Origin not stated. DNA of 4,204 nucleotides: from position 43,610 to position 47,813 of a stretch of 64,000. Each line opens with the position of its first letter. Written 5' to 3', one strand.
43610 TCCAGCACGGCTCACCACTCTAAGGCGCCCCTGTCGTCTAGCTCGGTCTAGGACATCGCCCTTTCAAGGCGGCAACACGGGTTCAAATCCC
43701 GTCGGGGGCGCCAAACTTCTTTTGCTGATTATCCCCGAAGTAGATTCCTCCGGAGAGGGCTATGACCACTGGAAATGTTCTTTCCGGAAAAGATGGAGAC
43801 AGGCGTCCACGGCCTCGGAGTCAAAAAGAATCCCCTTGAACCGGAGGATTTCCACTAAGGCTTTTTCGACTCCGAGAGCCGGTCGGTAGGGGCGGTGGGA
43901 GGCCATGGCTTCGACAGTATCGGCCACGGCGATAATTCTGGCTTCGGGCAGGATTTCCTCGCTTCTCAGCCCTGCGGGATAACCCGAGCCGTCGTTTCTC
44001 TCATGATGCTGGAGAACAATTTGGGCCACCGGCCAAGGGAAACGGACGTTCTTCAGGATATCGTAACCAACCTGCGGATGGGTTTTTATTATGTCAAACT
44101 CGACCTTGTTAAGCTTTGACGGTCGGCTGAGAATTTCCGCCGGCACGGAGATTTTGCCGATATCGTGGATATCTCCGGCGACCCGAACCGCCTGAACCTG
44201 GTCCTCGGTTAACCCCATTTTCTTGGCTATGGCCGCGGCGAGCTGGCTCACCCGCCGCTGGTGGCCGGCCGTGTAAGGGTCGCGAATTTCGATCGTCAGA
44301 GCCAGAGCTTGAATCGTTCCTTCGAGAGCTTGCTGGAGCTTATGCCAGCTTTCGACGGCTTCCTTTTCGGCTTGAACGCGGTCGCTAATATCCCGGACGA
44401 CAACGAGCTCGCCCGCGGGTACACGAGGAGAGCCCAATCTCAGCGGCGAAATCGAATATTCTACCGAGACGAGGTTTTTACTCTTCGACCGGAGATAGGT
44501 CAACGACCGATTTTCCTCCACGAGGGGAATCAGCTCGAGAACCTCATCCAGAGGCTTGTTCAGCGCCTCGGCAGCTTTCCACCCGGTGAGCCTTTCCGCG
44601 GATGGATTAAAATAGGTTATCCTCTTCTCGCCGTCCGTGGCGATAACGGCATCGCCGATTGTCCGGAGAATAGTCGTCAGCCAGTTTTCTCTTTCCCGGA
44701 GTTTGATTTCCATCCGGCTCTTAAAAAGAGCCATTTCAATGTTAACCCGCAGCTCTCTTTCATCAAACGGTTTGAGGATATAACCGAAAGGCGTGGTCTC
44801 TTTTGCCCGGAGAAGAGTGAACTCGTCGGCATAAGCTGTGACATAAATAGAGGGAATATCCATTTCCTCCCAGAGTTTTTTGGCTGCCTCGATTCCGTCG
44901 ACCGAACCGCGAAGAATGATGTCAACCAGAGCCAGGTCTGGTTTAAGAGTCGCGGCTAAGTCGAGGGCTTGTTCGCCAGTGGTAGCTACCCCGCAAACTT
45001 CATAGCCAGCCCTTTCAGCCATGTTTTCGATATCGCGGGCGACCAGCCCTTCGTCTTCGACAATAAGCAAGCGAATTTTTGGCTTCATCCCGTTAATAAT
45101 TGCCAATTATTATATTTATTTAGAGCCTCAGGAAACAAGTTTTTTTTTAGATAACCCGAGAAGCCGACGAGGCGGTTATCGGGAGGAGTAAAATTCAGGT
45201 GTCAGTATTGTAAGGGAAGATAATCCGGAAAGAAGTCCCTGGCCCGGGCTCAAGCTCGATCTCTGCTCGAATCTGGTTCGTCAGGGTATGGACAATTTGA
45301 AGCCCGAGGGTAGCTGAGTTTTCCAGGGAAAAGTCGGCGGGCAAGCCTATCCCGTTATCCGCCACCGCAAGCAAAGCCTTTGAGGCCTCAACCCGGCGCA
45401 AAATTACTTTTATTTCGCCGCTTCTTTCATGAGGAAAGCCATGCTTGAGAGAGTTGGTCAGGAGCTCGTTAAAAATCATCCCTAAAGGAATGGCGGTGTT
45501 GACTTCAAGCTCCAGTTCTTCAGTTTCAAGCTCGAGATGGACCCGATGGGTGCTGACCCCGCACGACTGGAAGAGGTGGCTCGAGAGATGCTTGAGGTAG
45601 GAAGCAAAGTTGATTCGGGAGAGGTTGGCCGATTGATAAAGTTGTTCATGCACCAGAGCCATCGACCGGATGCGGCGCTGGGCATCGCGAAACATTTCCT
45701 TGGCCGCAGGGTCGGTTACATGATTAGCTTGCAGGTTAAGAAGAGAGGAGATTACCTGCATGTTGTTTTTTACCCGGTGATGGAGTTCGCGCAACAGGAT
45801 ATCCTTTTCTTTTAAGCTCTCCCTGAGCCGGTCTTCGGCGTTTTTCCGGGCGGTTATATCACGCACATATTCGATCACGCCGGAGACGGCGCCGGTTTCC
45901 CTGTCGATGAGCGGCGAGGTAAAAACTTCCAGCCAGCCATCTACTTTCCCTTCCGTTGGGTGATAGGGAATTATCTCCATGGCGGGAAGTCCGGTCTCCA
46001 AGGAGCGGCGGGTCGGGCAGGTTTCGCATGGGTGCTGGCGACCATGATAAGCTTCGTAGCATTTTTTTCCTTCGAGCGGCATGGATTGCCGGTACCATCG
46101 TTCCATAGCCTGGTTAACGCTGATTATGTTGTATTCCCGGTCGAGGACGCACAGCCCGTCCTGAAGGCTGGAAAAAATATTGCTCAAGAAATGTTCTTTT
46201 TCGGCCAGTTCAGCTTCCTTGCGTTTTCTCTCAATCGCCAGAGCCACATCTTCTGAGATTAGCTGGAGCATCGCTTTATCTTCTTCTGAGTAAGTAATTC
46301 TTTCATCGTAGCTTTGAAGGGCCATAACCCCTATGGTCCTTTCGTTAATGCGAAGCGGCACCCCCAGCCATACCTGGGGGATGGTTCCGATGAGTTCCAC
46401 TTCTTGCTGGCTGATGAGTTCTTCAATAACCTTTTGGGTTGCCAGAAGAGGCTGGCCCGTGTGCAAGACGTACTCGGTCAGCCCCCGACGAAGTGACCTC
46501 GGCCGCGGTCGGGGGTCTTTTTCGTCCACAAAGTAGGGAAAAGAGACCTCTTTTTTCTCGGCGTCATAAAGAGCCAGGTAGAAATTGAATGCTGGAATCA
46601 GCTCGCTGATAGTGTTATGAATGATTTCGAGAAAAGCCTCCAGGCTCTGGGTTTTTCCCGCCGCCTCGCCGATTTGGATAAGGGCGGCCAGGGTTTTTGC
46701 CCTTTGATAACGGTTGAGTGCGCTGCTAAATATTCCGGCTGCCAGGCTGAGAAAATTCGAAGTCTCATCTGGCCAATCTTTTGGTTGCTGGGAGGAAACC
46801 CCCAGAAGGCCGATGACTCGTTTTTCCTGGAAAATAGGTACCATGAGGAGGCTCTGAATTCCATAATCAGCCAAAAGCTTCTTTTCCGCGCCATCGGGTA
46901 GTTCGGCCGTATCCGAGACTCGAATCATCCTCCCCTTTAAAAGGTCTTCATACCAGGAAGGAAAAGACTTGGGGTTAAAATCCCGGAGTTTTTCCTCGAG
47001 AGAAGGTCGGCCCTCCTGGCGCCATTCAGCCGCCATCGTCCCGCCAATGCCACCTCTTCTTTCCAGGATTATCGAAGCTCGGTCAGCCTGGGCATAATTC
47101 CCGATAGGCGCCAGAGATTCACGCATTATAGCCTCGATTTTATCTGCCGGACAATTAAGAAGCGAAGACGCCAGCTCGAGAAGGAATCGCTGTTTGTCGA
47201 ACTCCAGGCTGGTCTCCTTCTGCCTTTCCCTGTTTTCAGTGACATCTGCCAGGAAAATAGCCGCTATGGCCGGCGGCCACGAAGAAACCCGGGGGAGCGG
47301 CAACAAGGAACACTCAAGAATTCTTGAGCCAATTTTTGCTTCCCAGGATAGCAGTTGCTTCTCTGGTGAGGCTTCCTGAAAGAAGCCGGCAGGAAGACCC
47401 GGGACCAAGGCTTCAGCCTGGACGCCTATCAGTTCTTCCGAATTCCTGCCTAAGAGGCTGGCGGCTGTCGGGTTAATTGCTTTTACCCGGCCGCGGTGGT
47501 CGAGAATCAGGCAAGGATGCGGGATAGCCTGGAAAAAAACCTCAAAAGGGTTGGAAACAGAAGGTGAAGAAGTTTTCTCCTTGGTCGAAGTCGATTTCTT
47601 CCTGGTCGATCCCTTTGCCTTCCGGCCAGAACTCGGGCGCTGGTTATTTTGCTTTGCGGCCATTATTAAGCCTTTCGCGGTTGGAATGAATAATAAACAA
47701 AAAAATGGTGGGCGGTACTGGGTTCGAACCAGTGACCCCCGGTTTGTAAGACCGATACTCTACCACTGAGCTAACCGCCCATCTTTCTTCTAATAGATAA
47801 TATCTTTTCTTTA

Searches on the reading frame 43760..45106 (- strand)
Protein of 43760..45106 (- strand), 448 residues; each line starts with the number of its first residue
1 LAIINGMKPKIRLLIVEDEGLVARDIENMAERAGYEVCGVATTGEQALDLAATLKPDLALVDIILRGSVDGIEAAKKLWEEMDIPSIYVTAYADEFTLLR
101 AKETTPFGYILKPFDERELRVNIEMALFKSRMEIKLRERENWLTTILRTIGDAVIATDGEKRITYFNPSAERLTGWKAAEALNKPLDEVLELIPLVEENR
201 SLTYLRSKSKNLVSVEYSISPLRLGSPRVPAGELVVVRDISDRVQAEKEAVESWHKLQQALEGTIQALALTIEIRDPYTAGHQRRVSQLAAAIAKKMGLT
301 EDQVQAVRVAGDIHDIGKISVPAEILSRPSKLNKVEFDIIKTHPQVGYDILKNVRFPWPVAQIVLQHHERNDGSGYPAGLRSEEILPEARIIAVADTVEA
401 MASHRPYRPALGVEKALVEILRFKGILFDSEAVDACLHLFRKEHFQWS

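Call 20: search_protein_families(library=ncbifam, proteins=[window:43760-45106:-], max_evalue=0.00001)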
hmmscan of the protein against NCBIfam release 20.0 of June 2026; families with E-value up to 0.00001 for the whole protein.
window:43760-45106:- (448 aa): 63 families (the best 25 are shown)
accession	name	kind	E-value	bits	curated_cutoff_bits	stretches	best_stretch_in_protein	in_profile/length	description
NF053512.1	nitric_RR_NosR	exception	3.9e-41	141.4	400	1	244-442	156-356/422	response regulator c-di-GMP phosphodiesterase, NosR family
NF006623.1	PRK09191.1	subfamily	1.1e-29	103.9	240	1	11-131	138-256/258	PhyR family response regulator anti-anti-sigma factor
NF009971.0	PRK13435.1-2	subfamily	9.7e-20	70.8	151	1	12-124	2-110/141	response regulator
NF008469.0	PRK11361.1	equivalog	1.4e-16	60.3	714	1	7-142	1-135/461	acetoacetate metabolism transcriptional regulator AtoC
NF041733.1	resp_reg_CseB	equivalog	1.1e-15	57.7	350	1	12-159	2-148/228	two-component system response regulator CseB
NF040534.1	resp_reg_YycF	equivalog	2.6e-15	56.3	340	1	12-140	2-127/231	response regulator YycF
NF009973.0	PRK13435.1-4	equivalog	1e-14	54.8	158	1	10-119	8-114/154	response regulator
NF040689.1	MtrAB_MtrA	equivalog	1.8e-14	53.7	300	1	13-131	1-117/219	MtrAB system response regulator MtrA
NF007298.0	PRK09776.1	equivalog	2e-14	52.4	1135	1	119-193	534-607/1111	diguanylate cyclase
NF045944.1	ResRegRpaBCyano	equivalog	3.3e-14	52.8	330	1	14-174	1-155/229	response regulator transcription factor RpaB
NF009972.0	PRK13435.1-3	subfamily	4.9e-14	52.3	119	1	10-94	16-98/146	response regulator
NF009974.0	PRK13435.1-6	equivalog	6.5e-14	51.9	171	1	9-115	4-107/155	response regulator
TIGR00229.1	sensory_box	domain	3.1e-13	50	22.9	1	137-249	1-125/126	PAS domain S-box protein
NF008296.0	PRK11083.1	equivalog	9e-13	48.1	273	1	11-132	4-123/228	two-component system response regulator CreB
TIGR02154.1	PhoB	equivalog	3.3e-12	46.2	296.2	1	12-130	4-123/226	phosphate regulon transcriptional regulator PhoB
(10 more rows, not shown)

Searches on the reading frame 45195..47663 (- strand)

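Call 20: search_protein_families(library=ncbifam, proteins=[window:45195-47663:-], max_evalue=0.00001)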
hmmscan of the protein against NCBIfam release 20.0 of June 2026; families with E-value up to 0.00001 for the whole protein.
window:45195-47663:- (822 aa): 16 families
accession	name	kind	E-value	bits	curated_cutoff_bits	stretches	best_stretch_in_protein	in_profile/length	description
NF051872.1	HisKinPhyk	equivalog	2.4e-43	148.6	750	1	610-816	333-536/537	sensor histidine kinase PhyK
NF008468.0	PRK11360.1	equivalog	1.9e-19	69.5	646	1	485-820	262-610/616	two-component system sensor histidine kinase AtoS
NF046044.1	PnpS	equivalog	4.7e-16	58.8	400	0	447-611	12-168/390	two-component system histidine kinase PnpS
NF052306.1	BluLightHisKinLov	equivalog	3.4e-15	55.7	450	1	576-805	110-320/334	blue-light-activated histidine kinase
NF010077.0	PRK13559.1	subfamily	4.9e-14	52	361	1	575-804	130-344/364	hypothetical protein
TIGR00229.1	sensory_box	domain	7.2e-14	52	22.9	1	488-613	2-126/126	PAS domain S-box protein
TIGR02966.1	phoR_proteo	equivalog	5.3e-11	42.1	334.2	1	492-776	7-275/333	phosphate regulon sensor histidine kinase PhoR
TIGR01817.1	nifA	equivalog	1.2e-10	40.8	528.85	1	324-487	3-166/534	nif-specific transcriptional activator NifA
NF052573.1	HisKinEspAMyxo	equivalog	4.8e-09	34.8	1400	0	478-614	245-376/755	serine histidine kinase EspA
TIGR02916.1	PEP_his_kin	equivalog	2.9e-08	32.8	300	0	629-778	484-627/679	XrtA/PEP-CTERM system histidine kinase PrsK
NF008302.0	PRK11091.1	equivalog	3e-08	32.3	838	1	454-777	121-445/779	aerobic respiration two-component sensor histidine kinase ArcB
NF047497.1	HK_LIC_12097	equivalog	4.2e-08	32.3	500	1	485-775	5-310/367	LIC_12097 family sensor histidine kinase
NF053781.1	cdiGMPphdstlr2612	equivalog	9.6e-08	30.1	1600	0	423-479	374-430/1268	Tlr1612 family c-di-GMP phosphodiesterase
NF041880.1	EPS_EpsF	equivalog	3.8e-07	29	900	1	577-777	232-435/492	response regulator EpsF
NF047874.1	MASE3_PAS_HK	subfamily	3.1e-06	26.2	560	0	477-654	251-432/655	MASE3 domain-containing sensor histidine kinase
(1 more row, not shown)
